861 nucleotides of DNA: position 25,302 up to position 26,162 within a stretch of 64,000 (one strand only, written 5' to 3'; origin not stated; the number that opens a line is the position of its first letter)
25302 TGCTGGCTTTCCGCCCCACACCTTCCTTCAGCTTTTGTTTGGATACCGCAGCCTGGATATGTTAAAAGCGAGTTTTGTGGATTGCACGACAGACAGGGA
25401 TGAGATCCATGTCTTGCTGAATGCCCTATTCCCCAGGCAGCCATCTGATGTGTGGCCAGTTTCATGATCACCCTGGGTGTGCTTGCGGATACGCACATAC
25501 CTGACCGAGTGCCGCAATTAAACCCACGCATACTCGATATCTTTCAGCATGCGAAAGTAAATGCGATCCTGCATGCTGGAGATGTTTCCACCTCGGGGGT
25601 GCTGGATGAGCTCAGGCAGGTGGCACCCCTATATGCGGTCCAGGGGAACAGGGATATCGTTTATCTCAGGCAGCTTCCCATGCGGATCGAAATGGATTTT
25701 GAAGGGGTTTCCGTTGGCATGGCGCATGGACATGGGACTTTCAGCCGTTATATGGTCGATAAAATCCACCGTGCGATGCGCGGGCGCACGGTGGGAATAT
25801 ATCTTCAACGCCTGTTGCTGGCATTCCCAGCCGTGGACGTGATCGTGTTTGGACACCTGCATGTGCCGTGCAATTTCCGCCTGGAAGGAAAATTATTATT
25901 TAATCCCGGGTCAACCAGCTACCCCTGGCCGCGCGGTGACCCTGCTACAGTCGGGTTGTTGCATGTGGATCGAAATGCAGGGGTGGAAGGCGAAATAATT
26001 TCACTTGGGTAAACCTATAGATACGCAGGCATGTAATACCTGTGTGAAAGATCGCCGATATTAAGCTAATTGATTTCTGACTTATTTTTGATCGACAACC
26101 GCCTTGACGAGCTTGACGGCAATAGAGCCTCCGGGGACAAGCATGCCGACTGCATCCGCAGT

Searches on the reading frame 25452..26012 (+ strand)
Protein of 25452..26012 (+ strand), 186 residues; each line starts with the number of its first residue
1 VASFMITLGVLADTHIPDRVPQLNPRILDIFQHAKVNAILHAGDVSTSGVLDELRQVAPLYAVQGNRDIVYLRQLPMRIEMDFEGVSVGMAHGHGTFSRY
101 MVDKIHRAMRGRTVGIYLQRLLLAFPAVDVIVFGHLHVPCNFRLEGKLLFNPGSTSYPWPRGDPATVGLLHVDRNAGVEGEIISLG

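Call 33: search_protein_families(library=pfam, proteins=[window:25452-26012:+], max_evalue=0.00001)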
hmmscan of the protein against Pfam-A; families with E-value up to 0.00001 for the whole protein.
window:25452-26012:+ (186 aa): 2 families
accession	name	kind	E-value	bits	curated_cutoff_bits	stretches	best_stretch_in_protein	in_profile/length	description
PF12850.12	Metallophos_2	-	4e-27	95.5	27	1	8-174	3-153/154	Calcineurin-like phosphoesterase superfamily domain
PF00149.33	Metallophos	-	2.4e-08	35.1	21.5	1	7-139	2-191/191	Calcineurin-like phosphoesterase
